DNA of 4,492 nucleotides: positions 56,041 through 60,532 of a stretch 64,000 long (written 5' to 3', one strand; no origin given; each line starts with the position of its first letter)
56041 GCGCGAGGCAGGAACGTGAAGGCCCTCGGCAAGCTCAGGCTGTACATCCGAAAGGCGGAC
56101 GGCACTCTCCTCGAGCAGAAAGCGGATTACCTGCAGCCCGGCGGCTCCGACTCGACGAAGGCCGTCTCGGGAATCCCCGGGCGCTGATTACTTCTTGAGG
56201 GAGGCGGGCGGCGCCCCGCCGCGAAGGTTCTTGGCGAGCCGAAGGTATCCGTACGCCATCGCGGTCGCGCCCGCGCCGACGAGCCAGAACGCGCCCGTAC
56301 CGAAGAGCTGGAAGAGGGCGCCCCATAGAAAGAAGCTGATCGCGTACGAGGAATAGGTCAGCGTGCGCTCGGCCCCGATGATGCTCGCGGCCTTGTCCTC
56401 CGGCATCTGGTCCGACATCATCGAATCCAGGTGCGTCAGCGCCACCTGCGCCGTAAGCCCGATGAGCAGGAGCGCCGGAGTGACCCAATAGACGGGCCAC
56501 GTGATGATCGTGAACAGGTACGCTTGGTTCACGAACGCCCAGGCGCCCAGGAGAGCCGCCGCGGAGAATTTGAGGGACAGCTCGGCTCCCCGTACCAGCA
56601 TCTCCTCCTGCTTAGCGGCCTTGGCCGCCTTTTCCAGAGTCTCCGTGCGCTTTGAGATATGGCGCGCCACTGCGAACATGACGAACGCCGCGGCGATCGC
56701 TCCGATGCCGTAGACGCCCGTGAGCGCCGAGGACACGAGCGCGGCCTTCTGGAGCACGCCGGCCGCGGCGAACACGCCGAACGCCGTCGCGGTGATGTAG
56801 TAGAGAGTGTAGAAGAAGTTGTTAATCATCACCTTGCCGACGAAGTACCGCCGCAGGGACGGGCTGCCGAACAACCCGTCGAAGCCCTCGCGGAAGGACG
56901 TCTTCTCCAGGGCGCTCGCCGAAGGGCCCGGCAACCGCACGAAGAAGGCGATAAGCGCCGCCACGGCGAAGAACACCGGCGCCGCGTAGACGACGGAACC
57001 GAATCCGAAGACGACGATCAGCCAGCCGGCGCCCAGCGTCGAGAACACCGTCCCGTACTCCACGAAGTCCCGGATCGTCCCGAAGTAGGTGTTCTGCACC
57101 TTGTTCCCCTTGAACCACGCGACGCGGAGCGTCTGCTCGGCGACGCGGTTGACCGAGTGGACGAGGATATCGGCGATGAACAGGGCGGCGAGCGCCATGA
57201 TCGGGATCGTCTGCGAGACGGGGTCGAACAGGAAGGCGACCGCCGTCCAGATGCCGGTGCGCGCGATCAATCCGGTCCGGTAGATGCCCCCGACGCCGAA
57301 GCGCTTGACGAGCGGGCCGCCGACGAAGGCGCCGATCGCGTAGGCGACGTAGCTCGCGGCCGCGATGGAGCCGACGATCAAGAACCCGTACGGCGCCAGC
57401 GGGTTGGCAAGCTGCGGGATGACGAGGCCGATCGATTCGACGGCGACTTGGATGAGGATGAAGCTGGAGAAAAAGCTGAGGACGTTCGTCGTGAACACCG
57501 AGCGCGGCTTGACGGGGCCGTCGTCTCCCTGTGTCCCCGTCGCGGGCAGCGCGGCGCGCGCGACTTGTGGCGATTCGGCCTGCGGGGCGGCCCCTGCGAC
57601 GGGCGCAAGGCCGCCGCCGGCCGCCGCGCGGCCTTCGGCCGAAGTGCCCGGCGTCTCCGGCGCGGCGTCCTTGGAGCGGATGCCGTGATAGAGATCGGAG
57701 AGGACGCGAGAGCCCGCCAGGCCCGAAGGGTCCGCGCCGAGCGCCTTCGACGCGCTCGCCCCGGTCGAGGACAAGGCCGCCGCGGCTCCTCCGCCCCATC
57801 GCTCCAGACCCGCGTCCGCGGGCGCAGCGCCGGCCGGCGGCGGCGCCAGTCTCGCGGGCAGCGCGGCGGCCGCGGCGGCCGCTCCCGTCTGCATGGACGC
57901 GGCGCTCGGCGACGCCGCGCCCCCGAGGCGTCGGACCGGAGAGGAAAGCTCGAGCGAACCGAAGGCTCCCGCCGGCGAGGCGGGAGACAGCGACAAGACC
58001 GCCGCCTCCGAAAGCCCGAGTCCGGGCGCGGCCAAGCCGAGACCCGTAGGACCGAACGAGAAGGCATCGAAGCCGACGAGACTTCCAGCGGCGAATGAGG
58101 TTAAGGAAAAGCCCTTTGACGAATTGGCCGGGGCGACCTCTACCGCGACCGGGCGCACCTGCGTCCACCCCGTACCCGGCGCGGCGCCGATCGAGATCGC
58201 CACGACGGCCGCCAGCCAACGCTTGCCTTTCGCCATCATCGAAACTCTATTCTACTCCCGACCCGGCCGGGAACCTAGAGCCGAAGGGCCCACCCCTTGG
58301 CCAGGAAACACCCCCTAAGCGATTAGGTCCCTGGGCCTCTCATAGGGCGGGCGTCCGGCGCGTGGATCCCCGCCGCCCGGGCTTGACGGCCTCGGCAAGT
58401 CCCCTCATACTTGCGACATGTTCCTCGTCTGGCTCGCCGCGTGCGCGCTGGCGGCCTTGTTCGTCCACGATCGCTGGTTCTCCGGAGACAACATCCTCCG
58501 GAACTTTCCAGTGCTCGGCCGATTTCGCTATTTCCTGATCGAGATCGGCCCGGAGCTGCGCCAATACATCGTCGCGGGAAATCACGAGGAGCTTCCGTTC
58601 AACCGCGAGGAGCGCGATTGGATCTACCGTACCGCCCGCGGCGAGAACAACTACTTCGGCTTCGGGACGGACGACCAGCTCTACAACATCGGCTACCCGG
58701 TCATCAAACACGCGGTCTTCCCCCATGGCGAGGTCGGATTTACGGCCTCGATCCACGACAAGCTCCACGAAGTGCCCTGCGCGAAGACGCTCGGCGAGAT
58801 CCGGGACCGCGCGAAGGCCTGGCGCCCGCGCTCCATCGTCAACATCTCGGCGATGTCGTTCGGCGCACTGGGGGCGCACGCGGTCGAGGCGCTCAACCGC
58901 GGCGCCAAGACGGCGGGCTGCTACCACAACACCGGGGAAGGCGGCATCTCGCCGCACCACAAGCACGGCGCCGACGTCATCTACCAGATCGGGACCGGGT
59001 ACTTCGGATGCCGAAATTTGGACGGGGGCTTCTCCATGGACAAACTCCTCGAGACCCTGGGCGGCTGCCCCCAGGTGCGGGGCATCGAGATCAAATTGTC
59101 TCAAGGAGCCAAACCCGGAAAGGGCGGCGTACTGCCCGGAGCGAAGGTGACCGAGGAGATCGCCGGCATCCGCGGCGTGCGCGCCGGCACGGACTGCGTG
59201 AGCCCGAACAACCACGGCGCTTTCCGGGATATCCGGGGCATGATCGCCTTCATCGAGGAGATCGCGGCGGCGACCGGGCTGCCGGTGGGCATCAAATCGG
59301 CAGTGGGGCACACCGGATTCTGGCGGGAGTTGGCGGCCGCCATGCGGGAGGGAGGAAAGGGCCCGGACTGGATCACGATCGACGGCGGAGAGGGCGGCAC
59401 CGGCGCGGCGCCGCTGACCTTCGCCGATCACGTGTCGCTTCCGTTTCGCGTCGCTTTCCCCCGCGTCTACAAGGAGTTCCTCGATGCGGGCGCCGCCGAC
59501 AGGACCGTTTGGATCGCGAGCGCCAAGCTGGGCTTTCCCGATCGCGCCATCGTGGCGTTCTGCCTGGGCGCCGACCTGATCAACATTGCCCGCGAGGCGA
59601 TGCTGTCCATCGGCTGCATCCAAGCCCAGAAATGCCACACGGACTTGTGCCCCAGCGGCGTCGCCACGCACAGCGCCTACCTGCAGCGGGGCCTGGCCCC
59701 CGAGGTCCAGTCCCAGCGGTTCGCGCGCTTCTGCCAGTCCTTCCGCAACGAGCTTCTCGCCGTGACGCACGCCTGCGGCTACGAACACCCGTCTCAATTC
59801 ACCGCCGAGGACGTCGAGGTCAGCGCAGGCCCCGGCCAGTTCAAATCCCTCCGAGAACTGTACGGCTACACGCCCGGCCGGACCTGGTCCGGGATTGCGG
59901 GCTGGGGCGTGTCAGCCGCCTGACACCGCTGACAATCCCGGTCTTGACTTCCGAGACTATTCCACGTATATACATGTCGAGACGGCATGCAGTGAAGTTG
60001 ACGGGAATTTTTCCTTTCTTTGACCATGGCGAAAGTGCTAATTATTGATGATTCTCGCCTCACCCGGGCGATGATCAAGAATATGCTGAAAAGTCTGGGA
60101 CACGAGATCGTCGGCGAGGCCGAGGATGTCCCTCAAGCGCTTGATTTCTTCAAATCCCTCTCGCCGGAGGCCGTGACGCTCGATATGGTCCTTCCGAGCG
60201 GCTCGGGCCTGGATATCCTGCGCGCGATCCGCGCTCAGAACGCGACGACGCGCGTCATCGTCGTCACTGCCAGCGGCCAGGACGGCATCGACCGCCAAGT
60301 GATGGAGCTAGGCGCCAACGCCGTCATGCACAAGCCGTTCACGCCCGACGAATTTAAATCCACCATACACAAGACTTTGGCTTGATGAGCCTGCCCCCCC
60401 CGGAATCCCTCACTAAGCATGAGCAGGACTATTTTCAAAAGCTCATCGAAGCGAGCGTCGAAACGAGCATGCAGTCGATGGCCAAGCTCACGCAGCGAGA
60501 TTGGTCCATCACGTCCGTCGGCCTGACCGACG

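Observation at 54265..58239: Convergent secreted ATP-grasp enzyme and MFS transporter sharing a related low-complexity N-terminal module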

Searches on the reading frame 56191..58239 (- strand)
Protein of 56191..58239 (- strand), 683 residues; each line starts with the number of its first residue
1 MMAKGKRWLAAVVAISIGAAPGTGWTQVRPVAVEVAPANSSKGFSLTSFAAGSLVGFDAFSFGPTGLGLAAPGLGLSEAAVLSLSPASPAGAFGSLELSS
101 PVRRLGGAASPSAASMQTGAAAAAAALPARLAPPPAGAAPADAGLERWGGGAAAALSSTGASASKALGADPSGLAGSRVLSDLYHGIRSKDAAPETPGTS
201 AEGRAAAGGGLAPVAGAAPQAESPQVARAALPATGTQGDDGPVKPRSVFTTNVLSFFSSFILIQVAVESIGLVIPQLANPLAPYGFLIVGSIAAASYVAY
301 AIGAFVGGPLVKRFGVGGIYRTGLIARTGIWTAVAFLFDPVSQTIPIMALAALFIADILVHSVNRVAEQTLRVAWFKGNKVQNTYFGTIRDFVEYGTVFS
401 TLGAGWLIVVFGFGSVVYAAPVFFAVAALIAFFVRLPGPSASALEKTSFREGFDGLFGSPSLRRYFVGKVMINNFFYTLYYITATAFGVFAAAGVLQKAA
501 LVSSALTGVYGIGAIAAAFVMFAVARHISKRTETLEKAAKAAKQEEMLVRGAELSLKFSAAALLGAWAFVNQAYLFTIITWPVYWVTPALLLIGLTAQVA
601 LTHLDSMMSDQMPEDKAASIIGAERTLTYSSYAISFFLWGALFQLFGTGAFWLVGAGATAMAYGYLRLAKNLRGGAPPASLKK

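Call 3: search_protein_families(library=pfam, proteins=[window:56191-58239:-], max_evalue=0.1)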
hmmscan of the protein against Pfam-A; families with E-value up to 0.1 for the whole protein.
window:56191-58239:- (683 aa): 1 family
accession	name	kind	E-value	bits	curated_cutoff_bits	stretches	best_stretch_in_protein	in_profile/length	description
PF07690.21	MFS_1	-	2.3e-16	60.1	33.4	1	258-634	3-345/347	Major Facilitator Superfamily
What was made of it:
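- On Major facilitator superfamily: PF07690 scores 60.1 bits against a cutoff of 33.4, covering profile positions 3-345 of 347 (call 3).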

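Call 4: search_protein_families(library=ncbifam, proteins=[window:56191-58239:-], max_evalue=0.1)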
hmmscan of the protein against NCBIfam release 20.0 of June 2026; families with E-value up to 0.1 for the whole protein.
window:56191-58239:- (683 aa): 0 families

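Call 11: find_homologous_proteins(query=window:56191-58239:-, max_evalue=0.00001)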
Query window:56191-58239:- (683 aa): 1 proteins with E <= 0.00001 among 8000 candidates.
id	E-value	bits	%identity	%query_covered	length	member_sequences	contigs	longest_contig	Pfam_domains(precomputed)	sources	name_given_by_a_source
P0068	0.0e+0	1436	100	100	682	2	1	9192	PF07690.22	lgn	-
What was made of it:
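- Tried and rejected: Searching the 5.8-billion-protein set with the full-length MFS returned only the query itself, because low-complexity words swamped the candidate list (call 11).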

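Call 58: predict_structure(alignment_id=A2)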
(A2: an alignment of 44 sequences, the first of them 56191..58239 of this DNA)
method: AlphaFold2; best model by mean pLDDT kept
length: 683 residues; sequences in the alignment: 44
mean_pLDDT: 66.8   pTM: 0.64
mean pLDDT of the five models: 66.8, 66.4, 66.1, 65.0, 64.4
residues with pLDDT >= 90: 230; 70-90: 157; 50-70: 60; < 50: 236
segments of 3 or more residues with pLDDT < 50: 19-168, 170-244, 680-683
pLDDT, mean of each block of 10 residues (from residue 1): 67 64 36 29 27 24 26 27 27 22 26 32 28 30 34 41 46 41 33 31 29 34 33 39 54 58 50 61 81 90 94 92 93 94 87 91 92 89 89 79 79 87 89 85 75 94 93 80 83 79 85 92 95 94 92 94 89 54 78 93 93 92 95 92 91 93 94 66 44
secondary structure, 60 per line:
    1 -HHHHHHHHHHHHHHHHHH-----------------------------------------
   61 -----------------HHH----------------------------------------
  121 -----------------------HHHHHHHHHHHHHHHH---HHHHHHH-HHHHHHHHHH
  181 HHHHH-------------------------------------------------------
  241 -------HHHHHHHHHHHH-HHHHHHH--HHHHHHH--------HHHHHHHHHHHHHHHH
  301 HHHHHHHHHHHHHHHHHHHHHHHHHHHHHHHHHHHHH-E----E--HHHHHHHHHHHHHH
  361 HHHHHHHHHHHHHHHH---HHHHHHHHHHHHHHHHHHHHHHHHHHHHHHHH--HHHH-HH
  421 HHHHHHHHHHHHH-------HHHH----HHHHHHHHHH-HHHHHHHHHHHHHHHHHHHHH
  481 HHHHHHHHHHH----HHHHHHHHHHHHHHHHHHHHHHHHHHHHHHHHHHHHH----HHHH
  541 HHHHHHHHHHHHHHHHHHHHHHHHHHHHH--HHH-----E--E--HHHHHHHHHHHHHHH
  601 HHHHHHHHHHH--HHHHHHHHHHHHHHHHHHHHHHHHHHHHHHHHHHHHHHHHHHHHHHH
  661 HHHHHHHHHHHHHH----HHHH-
elements in order (helices of 4 or more, strands of 3 or more residues): H2-19 H144-159 H163-169 H171-185 H248-259 H261-267 H270-276 H285-337 H347-376 H380-411 H414-417 H419-433 H441-444 H449-458 H460-491 H496-532 H537-569 H586-611 H614-674 H679-682
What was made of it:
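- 58159..58239 (-): Signal-peptide-like N-terminus of the MFS, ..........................|Q: n-region +3, with Arg two residues after the Gln. AF2 predicts helix 2-19 at pLDDT about 65 (call 58).
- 57670..57711 (-): Degenerate copy (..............) of the helix motif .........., which is conserved in the N-extensions of this MFS subfamily. AF2 predicts a low-confidence helix at 171-185 (call 58).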

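Call 61: fold_search(model_id=the predicted structure, library=pdb)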
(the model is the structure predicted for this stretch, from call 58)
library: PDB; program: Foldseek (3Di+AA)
matches with E <= 10: 669; with E <= 0.001: 352
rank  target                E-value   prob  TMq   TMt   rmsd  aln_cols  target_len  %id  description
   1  8jta                  8.8e-07  1.00  0.42  0.70   5.3       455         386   14  Human VMAT2 complex with tetrabenazine (released 2023-11-29)
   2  6t1z                  9.9e-07  1.00  0.43  0.69   6.0       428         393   13  LmrP from L. lactis, in an outward-open conformation, bound to Hoechst 33342 (released 2020-07-29)
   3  9w1r                  1.4e-06  1.00  0.44  0.73   6.1       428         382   15  S-4048-bound human SLC37A4 monomer (released 2025-11-19)
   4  9ugx                  2.1e-06  1.00  0.40  0.61   6.5       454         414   15  Cryo-EM Structure of G6PT1-apo monomer in pi buffer (released 2026-01-07)
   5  9ugy                  2.3e-06  1.00  0.43  0.67   6.0       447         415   15  Cryo-EM Structure of G6PT1 bound with GlcN6P (released 2026-01-07)
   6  7t3n                  2.7e-06  1.00  0.44  0.64   5.9       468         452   14  R184Q/E191Q mutant of rat vesicular glutamate transporter 2 (VGLUT2) (released 2022-12-14)
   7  7dla                  2.7e-06  1.00  0.39  0.59   6.7       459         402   14  Crystal structure of nucleoside transporter NupG (D323A mutant) (released 2021-04-07)
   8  8hpj_D                3.0e-06  1.00  0.42  0.68   6.0       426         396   15  Crystal structure of the bacterial oxalate transporter OxlT in a ligand-free outward-facing form (released 2023-02-15)
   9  7ckr_A                3.2e-06  1.00  0.43  0.72   6.0       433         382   11  Cryo-EM structure of the human MCT1/Basigin-2 complex in the presence of anti-cancer drug candidate BAY-8002 in the ou (released 2020-12-23)
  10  8t69                  3.2e-06  1.00  0.42  0.69   5.3       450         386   13  Human VMAT2 in complex with tetrabenazine (released 2023-11-01)
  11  8sbe                  3.7e-06  1.00  0.44  0.67   6.1       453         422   14  Structure of the rat vesicular glutamate transporter 2 determined by single-particle Cryo-EM (released 2023-05-03)
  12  6m20_C                3.7e-06  1.00  0.36  0.49   8.5       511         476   11  Crystal structure of Plasmodium falciparum hexose transporter PfHT1 bound with glucose (released 2020-09-09)
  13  8u3f                  4.4e-06  1.00  0.44  0.65   6.0       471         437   15  Structure of Apo Sialin R168K mutant (released 2024-05-29)
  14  8hpk_A                4.6e-06  1.00  0.42  0.69   5.7       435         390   16  Crystal structure of the bacterial oxalate transporter OxlT in an oxalate-bound occluded form (released 2023-02-15)
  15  3wdo                  4.7e-06  1.00  0.40  0.56   6.4       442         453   13  Structure of E. coli YajR transporter (released 2013-08-07)
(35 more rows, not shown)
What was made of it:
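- On Major facilitator superfamily: The AF2 core is confident and hits many MFS structures (calls 58, 61).
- The structural neighbours of the MFS core include both importers and exporters (call 61).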

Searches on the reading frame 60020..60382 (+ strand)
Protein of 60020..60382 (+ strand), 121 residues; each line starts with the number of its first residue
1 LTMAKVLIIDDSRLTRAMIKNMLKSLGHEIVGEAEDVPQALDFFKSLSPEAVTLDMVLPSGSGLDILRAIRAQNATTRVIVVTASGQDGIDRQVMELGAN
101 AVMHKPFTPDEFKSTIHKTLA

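Call 71: search_protein_families(library=pfam, proteins=[window:60020-60382:+], max_evalue=0.001)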
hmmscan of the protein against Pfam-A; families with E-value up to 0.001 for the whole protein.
window:60020-60382:+ (121 aa): 1 family
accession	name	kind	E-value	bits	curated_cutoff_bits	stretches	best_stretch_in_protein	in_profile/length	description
PF00072.30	Response_reg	-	3.7e-25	88.7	30.2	1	6-116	1-110/111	Response regulator receiver domain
